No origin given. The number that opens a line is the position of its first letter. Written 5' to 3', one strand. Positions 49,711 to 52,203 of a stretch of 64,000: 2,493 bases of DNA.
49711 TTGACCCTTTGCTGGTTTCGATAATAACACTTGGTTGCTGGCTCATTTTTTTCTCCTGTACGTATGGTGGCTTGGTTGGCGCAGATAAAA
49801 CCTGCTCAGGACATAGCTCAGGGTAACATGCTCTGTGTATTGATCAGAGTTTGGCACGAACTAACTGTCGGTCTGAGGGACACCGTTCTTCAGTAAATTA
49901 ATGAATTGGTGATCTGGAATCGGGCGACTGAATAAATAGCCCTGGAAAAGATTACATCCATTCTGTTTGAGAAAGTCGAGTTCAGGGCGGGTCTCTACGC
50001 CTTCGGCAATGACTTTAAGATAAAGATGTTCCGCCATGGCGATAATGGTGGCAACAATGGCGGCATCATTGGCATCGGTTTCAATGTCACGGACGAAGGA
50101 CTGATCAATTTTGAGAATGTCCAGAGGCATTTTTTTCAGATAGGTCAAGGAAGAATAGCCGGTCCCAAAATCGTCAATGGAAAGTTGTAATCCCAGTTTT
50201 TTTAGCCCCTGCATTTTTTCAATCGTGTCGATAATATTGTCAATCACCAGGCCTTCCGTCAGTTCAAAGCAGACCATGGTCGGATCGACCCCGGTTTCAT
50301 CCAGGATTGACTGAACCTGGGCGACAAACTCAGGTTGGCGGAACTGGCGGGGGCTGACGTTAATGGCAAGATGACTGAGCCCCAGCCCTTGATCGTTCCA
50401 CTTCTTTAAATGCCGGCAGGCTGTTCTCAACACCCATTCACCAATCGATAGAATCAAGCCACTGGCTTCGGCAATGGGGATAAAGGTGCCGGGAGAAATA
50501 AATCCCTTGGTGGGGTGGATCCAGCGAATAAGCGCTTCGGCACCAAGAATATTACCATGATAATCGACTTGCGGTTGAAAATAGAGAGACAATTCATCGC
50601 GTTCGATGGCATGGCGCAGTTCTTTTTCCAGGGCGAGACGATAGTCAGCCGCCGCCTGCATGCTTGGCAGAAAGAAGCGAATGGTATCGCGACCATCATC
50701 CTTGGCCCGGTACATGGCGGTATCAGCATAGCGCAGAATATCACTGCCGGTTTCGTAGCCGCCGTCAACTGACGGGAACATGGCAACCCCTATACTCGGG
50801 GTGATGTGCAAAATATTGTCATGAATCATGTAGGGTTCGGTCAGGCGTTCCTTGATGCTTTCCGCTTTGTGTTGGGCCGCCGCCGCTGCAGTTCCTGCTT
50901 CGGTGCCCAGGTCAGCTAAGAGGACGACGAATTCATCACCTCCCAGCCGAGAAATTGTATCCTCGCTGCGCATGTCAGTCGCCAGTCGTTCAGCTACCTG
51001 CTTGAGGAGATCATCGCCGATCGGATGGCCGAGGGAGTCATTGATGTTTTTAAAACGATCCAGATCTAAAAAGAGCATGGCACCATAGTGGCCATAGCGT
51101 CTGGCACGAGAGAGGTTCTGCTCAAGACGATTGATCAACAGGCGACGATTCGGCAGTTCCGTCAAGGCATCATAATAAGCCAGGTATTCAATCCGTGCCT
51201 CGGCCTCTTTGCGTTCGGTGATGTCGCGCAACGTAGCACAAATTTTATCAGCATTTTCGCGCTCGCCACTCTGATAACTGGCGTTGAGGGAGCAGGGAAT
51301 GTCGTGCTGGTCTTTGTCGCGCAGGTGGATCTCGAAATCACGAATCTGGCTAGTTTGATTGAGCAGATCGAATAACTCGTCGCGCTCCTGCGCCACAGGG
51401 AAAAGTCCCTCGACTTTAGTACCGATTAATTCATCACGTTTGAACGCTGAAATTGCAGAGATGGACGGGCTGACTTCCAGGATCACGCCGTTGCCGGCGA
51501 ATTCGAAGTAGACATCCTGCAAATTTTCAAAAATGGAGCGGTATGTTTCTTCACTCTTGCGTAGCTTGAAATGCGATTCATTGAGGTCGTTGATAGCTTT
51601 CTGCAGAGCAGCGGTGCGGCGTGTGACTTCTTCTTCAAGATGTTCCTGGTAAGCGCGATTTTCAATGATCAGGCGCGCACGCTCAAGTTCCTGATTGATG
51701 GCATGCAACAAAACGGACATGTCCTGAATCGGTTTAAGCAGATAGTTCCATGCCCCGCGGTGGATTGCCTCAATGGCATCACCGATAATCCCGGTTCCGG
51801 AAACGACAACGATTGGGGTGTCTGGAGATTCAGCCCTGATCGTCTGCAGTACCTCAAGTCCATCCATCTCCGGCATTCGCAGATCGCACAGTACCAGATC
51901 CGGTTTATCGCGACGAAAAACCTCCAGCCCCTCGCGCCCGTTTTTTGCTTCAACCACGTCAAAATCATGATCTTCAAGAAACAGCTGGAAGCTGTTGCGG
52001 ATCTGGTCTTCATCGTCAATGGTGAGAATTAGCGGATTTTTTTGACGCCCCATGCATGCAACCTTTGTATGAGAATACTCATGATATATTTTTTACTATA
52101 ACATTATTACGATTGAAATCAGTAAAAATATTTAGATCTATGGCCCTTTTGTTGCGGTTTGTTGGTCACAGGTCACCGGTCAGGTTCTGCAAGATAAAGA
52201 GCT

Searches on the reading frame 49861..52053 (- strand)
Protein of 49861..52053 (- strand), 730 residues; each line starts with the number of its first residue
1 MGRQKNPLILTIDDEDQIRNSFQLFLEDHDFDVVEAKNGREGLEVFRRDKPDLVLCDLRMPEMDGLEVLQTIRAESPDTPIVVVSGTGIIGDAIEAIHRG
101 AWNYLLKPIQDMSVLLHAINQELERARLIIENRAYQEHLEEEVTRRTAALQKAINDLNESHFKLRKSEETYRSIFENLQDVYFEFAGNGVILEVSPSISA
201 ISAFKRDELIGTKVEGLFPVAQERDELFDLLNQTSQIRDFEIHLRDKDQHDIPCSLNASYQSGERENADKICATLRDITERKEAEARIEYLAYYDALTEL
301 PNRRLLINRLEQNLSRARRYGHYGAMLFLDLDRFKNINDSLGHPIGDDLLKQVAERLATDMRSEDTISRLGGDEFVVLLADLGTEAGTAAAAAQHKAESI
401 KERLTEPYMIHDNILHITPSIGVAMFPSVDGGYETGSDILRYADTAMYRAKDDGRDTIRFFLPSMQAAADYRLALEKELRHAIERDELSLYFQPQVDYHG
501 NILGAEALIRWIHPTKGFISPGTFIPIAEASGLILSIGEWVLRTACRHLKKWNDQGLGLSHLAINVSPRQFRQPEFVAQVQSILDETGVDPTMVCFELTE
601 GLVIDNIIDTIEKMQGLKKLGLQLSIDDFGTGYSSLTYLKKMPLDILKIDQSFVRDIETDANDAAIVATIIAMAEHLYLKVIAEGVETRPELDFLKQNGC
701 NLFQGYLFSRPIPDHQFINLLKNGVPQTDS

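Call 3: search_protein_families(library=pfam, proteins=[window:49861-52053:-], max_evalue=0.01)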
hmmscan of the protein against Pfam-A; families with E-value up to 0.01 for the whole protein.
window:49861-52053:- (730 aa): 7 families
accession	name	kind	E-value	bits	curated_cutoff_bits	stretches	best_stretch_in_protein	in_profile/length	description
PF00563.25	EAL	-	5.4e-77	258.8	31.3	1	477-711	2-236/236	EAL domain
PF00990.26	GGDEF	-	6.1e-46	156.6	23.8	1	292-456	1-160/161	Diguanylate cyclase, GGDEF domain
PF00072.30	Response_reg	-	4.8e-29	101.2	30.2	1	9-119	1-110/111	Response regulator receiver domain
PF00989.32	PAS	-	3.6e-10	40.3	22.6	1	171-278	3-113/113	PAS fold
PF13426.13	PAS_9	-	6.8e-07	29.9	27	1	187-280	9-103/103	PAS domain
PF08448.16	PAS_4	-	0.00013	22.5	23.1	1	175-283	1-110/110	PAS fold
PF23198.2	PDE8A_N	-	0.00038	20.8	29.6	1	9-84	13-89/147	PDE8A-like, N-terminal domain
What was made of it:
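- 49861..52053 (-): Context gene: REC-PAS-GGDEF-EAL protein 112 nt downstream. It is syntenic with the triad in one subclade, and a functional link is possible but unproven. Pfam (call 3).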
